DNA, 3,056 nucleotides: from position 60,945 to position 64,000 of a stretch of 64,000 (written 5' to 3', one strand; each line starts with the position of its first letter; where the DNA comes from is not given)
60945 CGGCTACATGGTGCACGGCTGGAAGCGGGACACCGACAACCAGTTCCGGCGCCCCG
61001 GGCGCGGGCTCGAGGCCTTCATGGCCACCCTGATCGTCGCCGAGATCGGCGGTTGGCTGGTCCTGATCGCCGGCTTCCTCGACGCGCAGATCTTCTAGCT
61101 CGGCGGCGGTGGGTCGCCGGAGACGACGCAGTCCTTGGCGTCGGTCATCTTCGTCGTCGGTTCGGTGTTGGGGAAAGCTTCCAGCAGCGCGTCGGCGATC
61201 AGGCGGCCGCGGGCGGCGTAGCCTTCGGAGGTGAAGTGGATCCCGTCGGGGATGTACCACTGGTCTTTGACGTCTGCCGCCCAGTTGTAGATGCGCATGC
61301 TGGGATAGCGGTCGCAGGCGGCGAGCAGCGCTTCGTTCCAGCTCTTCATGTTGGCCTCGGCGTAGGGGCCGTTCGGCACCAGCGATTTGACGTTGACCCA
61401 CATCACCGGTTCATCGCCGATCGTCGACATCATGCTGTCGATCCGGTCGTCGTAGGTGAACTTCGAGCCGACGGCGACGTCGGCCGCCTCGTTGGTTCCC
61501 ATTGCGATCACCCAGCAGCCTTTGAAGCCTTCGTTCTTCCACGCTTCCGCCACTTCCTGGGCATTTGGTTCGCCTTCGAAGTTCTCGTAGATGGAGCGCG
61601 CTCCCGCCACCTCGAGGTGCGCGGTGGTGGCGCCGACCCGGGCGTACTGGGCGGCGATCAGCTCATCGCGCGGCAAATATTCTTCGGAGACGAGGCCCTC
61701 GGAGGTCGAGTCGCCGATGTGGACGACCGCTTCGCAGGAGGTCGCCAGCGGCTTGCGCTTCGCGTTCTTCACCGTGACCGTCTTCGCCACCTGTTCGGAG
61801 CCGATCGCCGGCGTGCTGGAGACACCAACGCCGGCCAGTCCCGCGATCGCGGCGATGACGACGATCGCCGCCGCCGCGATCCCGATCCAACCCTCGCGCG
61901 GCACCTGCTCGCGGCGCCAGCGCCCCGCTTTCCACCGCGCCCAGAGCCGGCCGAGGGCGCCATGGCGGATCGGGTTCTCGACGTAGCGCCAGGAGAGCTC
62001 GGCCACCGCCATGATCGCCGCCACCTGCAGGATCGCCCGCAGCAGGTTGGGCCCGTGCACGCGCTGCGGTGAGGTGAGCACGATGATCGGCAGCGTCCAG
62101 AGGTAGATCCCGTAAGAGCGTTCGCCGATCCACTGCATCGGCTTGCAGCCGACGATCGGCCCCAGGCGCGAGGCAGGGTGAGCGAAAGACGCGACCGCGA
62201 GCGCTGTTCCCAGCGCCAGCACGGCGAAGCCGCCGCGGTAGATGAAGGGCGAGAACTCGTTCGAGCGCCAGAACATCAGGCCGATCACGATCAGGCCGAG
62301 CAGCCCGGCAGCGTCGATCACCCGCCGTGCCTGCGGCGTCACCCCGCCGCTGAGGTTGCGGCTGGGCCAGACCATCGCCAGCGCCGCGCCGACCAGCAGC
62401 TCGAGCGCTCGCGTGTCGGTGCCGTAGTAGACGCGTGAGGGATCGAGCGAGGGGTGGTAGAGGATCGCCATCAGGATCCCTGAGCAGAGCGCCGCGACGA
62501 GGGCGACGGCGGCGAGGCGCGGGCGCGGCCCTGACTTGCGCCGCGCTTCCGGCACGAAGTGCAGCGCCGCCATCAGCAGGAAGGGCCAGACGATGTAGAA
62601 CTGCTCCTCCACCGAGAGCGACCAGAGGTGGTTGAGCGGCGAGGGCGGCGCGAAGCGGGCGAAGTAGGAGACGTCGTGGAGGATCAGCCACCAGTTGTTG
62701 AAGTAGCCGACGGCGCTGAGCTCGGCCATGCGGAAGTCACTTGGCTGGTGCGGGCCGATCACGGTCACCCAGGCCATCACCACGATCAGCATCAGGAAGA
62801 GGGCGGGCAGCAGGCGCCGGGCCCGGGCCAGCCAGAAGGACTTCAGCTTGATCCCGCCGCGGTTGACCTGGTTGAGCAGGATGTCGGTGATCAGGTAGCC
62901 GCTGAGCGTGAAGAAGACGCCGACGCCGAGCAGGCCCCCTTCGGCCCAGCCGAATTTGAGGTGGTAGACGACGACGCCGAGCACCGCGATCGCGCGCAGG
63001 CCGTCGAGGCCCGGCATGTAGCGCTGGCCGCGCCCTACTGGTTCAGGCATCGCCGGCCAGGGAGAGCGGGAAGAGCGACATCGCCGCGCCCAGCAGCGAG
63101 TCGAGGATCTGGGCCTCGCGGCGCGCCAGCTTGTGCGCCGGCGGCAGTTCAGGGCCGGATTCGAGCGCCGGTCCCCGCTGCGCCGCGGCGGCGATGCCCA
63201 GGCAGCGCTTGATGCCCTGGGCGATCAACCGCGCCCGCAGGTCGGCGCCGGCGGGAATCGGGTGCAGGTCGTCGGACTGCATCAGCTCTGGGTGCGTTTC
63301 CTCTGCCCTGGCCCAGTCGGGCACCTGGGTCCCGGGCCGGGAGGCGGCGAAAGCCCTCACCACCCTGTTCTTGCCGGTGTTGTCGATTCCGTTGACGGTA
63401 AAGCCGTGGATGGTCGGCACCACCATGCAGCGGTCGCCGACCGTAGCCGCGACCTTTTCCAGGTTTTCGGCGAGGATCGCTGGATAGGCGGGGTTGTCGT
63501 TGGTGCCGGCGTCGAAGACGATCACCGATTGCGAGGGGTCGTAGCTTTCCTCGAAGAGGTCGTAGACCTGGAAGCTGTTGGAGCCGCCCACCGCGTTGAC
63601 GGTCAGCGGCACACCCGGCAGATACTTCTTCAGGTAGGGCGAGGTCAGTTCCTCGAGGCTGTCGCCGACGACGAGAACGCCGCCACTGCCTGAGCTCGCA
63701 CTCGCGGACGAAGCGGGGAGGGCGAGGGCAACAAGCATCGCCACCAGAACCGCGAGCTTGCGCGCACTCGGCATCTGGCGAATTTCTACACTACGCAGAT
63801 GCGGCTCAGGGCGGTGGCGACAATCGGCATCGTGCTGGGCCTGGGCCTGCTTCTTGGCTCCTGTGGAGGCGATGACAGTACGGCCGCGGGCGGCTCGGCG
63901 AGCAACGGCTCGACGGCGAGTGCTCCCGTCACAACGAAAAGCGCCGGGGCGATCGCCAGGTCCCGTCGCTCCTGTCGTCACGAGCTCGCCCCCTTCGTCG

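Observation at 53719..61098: Lower-GC block with an uncharacterised, mostly membrane-associated gene set (best candidate for a new system)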

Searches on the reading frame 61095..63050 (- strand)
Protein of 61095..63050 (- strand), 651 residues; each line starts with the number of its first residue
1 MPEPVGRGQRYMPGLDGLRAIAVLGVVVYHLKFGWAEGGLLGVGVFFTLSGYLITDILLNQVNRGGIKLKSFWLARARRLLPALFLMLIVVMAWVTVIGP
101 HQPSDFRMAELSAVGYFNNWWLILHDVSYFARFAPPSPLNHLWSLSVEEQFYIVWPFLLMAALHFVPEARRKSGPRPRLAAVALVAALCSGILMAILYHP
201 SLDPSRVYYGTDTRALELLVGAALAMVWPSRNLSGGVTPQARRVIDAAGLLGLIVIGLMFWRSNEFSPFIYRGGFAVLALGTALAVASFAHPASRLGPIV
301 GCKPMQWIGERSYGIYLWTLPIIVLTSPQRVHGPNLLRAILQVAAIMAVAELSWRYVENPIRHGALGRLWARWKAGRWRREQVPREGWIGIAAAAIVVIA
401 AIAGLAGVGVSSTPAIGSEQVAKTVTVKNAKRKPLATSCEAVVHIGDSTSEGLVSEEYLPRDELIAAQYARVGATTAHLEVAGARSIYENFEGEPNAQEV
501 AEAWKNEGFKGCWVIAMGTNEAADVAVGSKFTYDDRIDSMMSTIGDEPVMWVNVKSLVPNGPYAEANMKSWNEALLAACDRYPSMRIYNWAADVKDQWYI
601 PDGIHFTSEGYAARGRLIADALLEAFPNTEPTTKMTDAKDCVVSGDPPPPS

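Call 4: search_protein_families(library=pfam, proteins=[window:61095-63050:-], max_evalue=0.1)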
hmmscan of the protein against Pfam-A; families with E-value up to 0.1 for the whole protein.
window:61095-63050:- (651 aa): 4 families
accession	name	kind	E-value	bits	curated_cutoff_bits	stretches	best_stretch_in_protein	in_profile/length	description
PF01757.29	Acyl_transf_3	-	2e-28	99.8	31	1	13-346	2-317/326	Acyltransferase domain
PF13472.12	Lipase_GDSL_2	-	1.9e-07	32.2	32.9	1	445-613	2-178/178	GDSL-like Lipase/Acylhydrolase family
PF02277.22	DBI_PRT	-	0.063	13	22.6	1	390-485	46-129/329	Phosphoribosyltransferase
PF00657.28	Lipase_GDSL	-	0.073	13.7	23.6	0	442-613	1-203/208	GDSL-like Lipase/Acylhydrolase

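Call 5: search_protein_families(library=padloc, proteins=[window:61095-63050:-], max_evalue=0.1)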
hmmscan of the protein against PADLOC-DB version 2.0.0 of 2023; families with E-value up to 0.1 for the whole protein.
window:61095-63050:- (651 aa): 0 families

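Call 8: search_protein_families(library=ncbifam, proteins=[window:61095-63050:-], max_evalue=0.1)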
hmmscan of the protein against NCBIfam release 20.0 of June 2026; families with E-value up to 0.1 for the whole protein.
window:61095-63050:- (651 aa): 3 families
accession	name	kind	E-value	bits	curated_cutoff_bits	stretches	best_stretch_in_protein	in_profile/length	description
NF058601.1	ActlTfSucTMsmeg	equivalog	2.1e-34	119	1275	1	11-403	31-418/723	acetyltransferase SucT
TIGR02129.1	hisA_euk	equivalog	0.0035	17.1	229.3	1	472-527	18-70/255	phosphoribosylformimino-5-aminoimidazole carboxamide ribotide isomerase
NF000996.0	PRK00105.1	subfamily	0.069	12.3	306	1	363-449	33-115/350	nicotinate-nucleotide--dimethylbenzimidazole phosphoribosyltransferase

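Call 14: find_related_loci(query=window:61095-63050:-, collection=genome_contigs, flank=10000)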
Query window:61095-63050:- (651 aa) in genome_contigs; peptide patterns used: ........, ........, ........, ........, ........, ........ (x = any residue, [..] = any of these).
133 stretches matched a pattern; 101 encode a relative of the query (tblastn E <= 1e-3); the best 80 are kept; 80 distinct loci.
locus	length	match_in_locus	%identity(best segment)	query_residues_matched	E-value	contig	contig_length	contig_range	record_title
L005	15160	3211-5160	94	1-651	0e+0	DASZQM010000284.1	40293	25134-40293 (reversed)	MAG TPA_asm: Solirubrobacterales bacterium isolate SMAG_U5998 k141_573706, whole genome shotgun sequence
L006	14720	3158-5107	91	1-651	0e+0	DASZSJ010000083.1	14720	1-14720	MAG TPA_asm: Solirubrobacterales bacterium isolate SMAG_U6047 k141_561623, whole genome shotgun sequence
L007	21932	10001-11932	92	1-645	0e+0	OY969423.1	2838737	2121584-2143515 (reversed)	MAG: uncultured Solirubrobacterales bacterium isolate MFD09368.bin.c.5 genome assembly, chromosome: 1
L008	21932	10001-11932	92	1-645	0e+0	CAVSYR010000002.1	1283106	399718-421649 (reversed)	MAG: uncultured Solirubrobacterales bacterium isolate MFD05513.bin.2.44 genome assembly, contig: contig_4175, whole geno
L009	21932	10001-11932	91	1-645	0e+0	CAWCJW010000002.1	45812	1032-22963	MAG: uncultured Solirubrobacterales bacterium isolate MFD09368.bin.2.156 genome assembly, contig: contig_103569, whole g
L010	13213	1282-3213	91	1-645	0e+0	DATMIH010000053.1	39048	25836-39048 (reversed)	MAG TPA_asm: Solirubrobacterales bacterium isolate SMAG_U13537 k141_51269, whole genome shotgun sequence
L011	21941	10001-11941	88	1-645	0e+0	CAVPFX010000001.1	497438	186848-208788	MAG: uncultured Solirubrobacterales bacterium isolate MFD10043.bin.2.33 genome assembly, contig: contig_3839, whole geno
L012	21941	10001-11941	86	1-645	0e+0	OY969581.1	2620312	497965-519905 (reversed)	MAG: uncultured Solirubrobacterales bacterium isolate MFD01916.bin.c.7 genome assembly, chromosome: 1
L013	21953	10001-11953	86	1-650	0e+0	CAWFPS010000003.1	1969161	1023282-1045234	MAG: uncultured Solirubrobacterales bacterium isolate MFD05442.bin.1.283 genome assembly, contig: contig_501, whole geno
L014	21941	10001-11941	86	1-645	0e+0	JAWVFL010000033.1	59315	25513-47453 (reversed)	MAG: Solirubrobacterales bacterium isolate BP_452 scaffold_341622, whole genome shotgun sequence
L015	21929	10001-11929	86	5-645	0e+0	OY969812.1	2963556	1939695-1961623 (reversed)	MAG: uncultured Solirubrobacterales bacterium isolate MFD06298.bin.c.1 genome assembly, chromosome: 1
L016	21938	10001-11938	87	1-646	0e+0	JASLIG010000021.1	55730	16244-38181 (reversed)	MAG: Solirubrobacterales bacterium isolate UTK.bins.113 k141_25890240, whole genome shotgun sequence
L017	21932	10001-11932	90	1-645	0e+0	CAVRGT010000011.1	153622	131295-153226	MAG: uncultured Solirubrobacterales bacterium isolate MFD05442.bin.2.181 genome assembly, contig: contig_40394, whole ge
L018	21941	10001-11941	86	1-645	0e+0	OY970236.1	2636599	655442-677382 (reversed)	MAG: uncultured Solirubrobacterales bacterium isolate MFD04212.bin.c.11 genome assembly, chromosome: 1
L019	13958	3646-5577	85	1-645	0e+0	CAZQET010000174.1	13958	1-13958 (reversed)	MAG TPA_asm: uncultured Conexibacteraceae bacterium isolate binchicken_co279_235 genome assembly, contig: k141_881017, w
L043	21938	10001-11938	79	1-648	0e+0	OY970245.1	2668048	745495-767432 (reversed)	MAG: uncultured Solirubrobacterales bacterium isolate MFD05747.bin.c.4 genome assembly, chromosome: 1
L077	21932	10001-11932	90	1-645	0e+0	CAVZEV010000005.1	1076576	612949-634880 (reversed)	MAG: uncultured Solirubrobacterales bacterium isolate MFD05684.bin.2.28 genome assembly, contig: contig_41638, whole gen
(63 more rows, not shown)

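Call 77: search_protein_families(library=pfam, proteins=[L077:12005-12550:+, L077:12516-13910:+, L077:14401-14976:-, L077:15050-15748:-, L013:11986-12561:-, L013:12687-13397:-, L043:11984-13105:-], max_evalue=0.01)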
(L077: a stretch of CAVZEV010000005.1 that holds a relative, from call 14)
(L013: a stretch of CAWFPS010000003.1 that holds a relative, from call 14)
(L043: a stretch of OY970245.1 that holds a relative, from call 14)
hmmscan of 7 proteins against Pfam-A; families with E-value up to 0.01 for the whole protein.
L077:12005-12550:+ (181 aa): 5 families
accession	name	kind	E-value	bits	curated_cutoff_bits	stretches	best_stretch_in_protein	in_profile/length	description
PF08281.18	Sigma70_r4_2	-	2.5e-13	49.9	25.7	1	120-171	3-54/54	Sigma-70, region 4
PF04542.20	Sigma70_r2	-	4.4e-11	42.9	24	1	22-90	1-70/71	Sigma-70 region 2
PF04545.22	Sigma70_r4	-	1.5e-09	37.6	24.1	1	125-171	2-48/50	Sigma-70, region 4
PF07638.17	Sigma70_ECF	-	0.00027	21.3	21.1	1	75-176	82-184/185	ECF sigma factor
PF13556.12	HTH_30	-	0.0095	16.1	27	0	142-179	11-48/59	PucR C-terminal helix-turn-helix domain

L077:12516-13910:+ (464 aa): 0 families

L077:14401-14976:- (191 aa): 1 family
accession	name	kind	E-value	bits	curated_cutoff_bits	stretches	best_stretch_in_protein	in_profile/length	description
PF00717.28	Peptidase_S24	-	0.00095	19.3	23.3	1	36-112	39-116/116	Peptidase S24-like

L077:15050-15748:- (232 aa): 0 families

L013:11986-12561:- (191 aa): 0 families

L013:12687-13397:- (236 aa): 0 families

L043:11984-13105:- (373 aa): 1 family
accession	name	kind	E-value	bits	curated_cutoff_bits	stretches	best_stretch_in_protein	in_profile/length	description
PF08486.15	SpoIID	-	7.4e-18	65.4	23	1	169-256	3-97/97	Stage II sporulation protein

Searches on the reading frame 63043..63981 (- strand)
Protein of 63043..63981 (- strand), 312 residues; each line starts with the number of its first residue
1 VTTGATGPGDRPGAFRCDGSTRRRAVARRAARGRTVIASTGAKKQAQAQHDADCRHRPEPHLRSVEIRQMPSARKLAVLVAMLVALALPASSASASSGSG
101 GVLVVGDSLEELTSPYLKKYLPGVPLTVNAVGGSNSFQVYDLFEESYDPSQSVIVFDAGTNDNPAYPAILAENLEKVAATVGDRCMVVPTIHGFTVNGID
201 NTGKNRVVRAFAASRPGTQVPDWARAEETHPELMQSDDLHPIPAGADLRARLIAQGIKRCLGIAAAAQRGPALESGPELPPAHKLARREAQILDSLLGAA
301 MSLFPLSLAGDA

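Call 113: search_protein_families(library=pfam, proteins=[window:63043-63981:-], max_evalue=0.001)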
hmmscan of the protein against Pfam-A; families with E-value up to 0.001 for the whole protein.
window:63043-63981:- (312 aa): 1 family
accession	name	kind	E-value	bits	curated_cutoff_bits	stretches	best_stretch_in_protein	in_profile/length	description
PF13472.12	Lipase_GDSL_2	-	1.1e-05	26.4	32.9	1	115-247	25-177/178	GDSL-like Lipase/Acylhydrolase family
